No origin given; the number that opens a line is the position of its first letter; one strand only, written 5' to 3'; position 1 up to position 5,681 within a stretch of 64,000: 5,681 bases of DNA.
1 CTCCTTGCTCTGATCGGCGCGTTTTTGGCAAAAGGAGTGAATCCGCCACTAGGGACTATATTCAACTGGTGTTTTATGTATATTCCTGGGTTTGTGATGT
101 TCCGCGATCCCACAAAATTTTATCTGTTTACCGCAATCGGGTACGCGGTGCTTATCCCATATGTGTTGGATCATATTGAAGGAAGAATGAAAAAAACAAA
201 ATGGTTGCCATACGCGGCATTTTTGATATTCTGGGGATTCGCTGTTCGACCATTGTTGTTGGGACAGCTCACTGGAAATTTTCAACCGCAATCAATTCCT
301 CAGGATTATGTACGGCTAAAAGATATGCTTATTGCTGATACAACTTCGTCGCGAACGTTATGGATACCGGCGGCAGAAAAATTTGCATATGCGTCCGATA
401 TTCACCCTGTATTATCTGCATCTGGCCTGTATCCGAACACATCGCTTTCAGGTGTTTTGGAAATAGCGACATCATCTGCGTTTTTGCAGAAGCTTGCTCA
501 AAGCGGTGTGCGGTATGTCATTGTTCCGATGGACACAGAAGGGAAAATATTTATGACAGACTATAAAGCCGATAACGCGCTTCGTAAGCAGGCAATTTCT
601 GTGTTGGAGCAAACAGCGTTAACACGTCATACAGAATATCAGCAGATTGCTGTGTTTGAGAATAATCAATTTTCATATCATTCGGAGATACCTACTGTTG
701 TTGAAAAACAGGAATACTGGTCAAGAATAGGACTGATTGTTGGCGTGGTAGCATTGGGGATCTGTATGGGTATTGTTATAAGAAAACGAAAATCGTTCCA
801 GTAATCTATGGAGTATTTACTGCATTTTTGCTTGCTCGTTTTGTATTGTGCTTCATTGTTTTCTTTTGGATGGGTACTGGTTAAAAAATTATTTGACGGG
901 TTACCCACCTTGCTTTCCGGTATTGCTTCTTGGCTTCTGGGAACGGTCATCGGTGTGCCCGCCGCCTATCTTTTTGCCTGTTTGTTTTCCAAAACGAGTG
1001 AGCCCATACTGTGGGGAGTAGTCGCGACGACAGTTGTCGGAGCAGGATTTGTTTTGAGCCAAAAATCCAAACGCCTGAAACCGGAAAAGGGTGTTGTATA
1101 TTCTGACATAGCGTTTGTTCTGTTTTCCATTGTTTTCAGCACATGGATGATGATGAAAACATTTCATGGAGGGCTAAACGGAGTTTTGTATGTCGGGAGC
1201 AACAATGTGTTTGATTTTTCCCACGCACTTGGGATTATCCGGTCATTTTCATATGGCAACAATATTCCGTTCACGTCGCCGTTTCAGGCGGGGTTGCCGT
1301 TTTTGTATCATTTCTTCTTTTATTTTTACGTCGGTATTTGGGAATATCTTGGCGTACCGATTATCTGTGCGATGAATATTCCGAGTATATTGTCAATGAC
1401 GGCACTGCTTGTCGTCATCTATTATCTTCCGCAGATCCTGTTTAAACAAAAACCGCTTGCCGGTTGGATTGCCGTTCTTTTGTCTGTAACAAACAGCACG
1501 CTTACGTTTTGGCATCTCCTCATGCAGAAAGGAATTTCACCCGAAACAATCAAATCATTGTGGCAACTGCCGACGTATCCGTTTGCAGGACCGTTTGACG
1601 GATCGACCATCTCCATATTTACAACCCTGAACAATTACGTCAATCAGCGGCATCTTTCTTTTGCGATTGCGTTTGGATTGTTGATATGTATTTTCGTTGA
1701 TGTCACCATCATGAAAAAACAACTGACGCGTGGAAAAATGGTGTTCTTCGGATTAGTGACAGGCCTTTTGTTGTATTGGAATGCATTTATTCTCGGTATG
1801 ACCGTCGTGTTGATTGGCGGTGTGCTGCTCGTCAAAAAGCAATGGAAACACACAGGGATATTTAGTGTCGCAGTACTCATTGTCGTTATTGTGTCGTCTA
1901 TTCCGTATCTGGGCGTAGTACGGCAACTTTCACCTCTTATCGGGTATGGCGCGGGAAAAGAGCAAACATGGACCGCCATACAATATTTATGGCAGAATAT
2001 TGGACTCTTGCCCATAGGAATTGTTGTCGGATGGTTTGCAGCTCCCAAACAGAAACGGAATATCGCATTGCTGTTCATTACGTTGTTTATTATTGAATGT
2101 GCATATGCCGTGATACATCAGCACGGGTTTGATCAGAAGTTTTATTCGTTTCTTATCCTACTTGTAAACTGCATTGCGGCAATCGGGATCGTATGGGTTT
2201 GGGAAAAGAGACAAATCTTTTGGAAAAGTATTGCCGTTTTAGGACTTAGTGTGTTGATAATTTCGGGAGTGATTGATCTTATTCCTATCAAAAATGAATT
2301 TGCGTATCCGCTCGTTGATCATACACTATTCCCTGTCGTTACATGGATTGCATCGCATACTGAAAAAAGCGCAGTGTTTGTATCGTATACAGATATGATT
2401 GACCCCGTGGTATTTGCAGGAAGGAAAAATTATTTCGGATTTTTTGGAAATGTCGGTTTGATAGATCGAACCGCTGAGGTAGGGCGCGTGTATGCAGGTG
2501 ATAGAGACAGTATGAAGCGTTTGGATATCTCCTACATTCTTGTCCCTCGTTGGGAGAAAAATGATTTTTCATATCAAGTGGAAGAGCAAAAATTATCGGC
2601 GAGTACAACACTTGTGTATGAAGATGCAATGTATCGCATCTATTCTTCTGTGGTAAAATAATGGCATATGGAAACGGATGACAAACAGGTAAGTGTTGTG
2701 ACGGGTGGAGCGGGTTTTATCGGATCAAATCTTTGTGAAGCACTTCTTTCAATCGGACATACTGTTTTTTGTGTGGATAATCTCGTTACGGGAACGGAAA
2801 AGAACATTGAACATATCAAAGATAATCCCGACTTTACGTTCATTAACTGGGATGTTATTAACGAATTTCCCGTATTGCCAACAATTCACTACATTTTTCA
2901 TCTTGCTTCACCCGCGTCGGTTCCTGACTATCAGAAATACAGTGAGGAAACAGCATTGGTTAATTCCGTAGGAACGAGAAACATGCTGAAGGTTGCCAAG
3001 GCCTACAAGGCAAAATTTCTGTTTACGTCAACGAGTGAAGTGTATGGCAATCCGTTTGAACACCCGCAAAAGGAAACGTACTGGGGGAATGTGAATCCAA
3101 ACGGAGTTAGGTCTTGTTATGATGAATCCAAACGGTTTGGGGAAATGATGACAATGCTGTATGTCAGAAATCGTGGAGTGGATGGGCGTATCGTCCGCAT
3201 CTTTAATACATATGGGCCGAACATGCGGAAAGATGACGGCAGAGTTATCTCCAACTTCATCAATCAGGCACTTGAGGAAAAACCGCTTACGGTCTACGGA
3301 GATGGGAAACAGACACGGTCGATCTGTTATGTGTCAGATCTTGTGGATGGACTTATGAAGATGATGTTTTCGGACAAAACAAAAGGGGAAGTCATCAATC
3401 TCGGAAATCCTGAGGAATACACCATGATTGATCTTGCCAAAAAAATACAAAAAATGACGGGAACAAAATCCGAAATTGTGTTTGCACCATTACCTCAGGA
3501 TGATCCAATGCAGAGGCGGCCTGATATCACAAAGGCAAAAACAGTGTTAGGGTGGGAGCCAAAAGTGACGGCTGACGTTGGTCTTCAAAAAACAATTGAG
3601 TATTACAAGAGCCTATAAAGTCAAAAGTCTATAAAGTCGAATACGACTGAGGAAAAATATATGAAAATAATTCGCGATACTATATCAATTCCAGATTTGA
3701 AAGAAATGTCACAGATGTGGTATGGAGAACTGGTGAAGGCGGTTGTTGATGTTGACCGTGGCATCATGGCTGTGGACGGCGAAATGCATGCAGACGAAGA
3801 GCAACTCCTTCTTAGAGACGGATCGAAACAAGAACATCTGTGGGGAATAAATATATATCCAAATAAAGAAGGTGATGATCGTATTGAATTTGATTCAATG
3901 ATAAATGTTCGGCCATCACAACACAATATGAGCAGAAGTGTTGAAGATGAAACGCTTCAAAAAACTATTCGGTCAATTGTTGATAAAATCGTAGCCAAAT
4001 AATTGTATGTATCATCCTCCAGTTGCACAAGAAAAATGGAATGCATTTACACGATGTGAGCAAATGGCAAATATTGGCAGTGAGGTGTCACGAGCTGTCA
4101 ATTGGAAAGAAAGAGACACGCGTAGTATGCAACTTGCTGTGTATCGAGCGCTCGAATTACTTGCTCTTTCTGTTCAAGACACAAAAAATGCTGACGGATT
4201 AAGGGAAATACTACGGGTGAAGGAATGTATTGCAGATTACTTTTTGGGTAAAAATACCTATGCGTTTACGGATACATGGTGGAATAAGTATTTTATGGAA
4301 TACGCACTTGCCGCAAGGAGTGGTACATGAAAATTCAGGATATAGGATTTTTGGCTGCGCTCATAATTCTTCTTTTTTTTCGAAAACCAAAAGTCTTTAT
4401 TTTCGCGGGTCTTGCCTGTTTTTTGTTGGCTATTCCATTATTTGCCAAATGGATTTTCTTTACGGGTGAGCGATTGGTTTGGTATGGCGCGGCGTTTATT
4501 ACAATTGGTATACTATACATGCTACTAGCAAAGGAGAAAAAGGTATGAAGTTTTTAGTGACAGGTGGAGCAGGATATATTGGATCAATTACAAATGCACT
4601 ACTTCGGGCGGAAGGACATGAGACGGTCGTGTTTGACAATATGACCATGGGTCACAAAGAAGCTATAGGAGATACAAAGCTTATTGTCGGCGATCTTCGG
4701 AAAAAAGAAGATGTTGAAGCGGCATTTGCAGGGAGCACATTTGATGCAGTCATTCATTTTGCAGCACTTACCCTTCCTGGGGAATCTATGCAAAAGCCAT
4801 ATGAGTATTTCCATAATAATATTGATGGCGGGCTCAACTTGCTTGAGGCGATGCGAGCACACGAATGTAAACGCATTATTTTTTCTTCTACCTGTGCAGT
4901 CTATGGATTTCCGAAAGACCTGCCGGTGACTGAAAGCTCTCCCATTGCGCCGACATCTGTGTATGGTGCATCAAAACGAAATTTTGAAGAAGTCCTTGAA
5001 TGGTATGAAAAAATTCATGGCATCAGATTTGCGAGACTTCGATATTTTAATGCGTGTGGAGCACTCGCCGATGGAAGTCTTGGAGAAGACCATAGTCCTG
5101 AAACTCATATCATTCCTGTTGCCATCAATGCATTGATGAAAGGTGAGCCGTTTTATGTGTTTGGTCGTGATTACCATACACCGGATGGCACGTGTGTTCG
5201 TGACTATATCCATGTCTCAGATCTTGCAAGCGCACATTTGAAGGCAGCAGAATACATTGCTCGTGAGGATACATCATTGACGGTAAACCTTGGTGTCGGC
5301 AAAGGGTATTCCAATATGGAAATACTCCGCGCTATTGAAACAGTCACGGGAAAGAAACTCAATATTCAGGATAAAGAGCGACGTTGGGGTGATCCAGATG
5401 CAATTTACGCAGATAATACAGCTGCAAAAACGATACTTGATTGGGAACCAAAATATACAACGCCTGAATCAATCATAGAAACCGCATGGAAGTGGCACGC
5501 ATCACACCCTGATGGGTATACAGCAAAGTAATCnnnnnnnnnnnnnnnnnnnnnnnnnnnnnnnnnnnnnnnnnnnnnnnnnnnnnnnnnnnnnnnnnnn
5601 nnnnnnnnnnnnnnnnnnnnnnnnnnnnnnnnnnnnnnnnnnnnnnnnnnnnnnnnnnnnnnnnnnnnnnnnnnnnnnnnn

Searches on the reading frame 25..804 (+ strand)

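Call 54: search_protein_families(library=pfam, proteins=[window:25-804:+], max_evalue=0.001)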
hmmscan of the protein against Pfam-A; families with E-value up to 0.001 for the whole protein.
window:25-804:+ (259 aa): 0 families

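Call 62: search_protein_families(library=ncbifam, proteins=[window:25-804:+], max_evalue=0.001)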
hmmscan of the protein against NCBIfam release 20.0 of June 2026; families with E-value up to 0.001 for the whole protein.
window:25-804:+ (259 aa): 1 family
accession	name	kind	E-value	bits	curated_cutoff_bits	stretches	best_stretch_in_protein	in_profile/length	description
NF053599.1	transp_MmpA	equivalog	1.3e-08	34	210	1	10-131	299-416/543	MmpA family trehalose lipid delivery protein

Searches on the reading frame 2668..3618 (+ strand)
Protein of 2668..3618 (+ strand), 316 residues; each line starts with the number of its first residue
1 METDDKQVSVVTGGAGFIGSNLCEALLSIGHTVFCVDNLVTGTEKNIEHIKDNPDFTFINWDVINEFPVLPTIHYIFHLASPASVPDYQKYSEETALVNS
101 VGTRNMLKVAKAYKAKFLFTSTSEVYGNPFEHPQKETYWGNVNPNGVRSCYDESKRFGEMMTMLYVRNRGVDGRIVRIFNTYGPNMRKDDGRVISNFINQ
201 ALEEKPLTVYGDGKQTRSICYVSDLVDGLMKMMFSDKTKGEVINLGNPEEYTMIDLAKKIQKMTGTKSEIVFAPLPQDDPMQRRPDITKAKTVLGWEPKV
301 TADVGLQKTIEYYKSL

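Call 15: search_protein_families(library=pfam, proteins=[window:2668-3618:+], max_evalue=0.001)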
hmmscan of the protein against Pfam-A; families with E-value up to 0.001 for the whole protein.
window:2668-3618:+ (316 aa): 7 families
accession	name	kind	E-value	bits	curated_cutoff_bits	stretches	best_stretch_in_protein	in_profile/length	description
PF16363.11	GDP_Man_Dehyd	-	3.1e-52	178.5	27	1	11-308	2-331/332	GDP-mannose 4,6 dehydratase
PF01370.27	Epimerase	-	4.4e-51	174.1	20.9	1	10-246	2-240/240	NAD dependent epimerase/dehydratase family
PF01073.25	3Beta_HSD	-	1.9e-13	50.5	22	1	10-226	1-222/280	3-beta hydroxysteroid dehydrogenase/isomerase family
PF02719.21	Polysacc_synt_2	-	3.4e-12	46.6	20.2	2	10-122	2-128/293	Polysaccharide biosynthesis protein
PF04321.23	RmlD_sub_bind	-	3.2e-11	43.3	27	1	10-271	4-238/287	RmlD substrate binding domain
PF07993.18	NAD_binding_4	-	5.4e-11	42.6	20.1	1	72-179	88-205/258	Male sterility protein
PF00106.31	adh_short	-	0.00011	22.2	26.6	1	8-64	2-59/195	short chain dehydrogenase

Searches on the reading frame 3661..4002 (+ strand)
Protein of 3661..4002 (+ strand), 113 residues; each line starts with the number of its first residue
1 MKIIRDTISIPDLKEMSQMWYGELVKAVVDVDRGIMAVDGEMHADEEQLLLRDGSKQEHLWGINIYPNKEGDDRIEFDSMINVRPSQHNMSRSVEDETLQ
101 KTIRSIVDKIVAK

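Call 82: search_protein_families(library=pfam, proteins=[window:3661-4002:+], max_evalue=0.001)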
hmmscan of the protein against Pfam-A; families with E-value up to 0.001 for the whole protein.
window:3661-4002:+ (113 aa): 1 family
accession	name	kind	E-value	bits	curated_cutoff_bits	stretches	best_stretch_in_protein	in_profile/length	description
PF18924.5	DUF5674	-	2.9e-32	111.4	27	1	3-109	2-108/109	Protein of unknown function (DUF5674)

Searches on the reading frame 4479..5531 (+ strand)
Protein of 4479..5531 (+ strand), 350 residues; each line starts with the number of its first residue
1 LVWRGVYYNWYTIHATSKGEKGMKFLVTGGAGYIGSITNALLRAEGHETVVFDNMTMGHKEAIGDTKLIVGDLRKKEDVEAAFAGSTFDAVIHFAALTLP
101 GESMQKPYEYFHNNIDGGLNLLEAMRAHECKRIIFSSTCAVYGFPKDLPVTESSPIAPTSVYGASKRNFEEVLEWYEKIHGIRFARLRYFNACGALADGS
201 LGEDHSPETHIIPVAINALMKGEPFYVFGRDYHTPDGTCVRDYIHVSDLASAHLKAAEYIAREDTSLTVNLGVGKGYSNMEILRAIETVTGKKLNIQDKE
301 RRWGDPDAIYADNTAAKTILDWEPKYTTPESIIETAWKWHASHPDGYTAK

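Call 15: search_protein_families(library=pfam, proteins=[window:4479-5531:+], max_evalue=0.001)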
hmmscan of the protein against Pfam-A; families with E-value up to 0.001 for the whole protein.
window:4479-5531:+ (350 aa): 7 families
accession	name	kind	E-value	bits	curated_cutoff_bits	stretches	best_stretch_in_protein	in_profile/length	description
PF01370.27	Epimerase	-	9e-56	189.4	20.9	1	26-272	2-240/240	NAD dependent epimerase/dehydratase family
PF16363.11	GDP_Man_Dehyd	-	6.5e-51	174.2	27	1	26-332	1-329/332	GDP-mannose 4,6 dehydratase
PF01073.25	3Beta_HSD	-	2.9e-14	53.2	22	1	26-263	1-235/280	3-beta hydroxysteroid dehydrogenase/isomerase family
PF02719.21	Polysacc_synt_2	-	6.2e-13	49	20.2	1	26-194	2-173/293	Polysaccharide biosynthesis protein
PF04321.23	RmlD_sub_bind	-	7.6e-12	45.3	27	1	23-176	1-139/287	RmlD substrate binding domain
PF13460.12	NAD_binding_10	-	1.4e-08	35.3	27.2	1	29-174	1-132/184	NAD(P)H-binding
PF05368.20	NmrA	-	7.8e-05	22.8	27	0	25-138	5-107/298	NmrA-like family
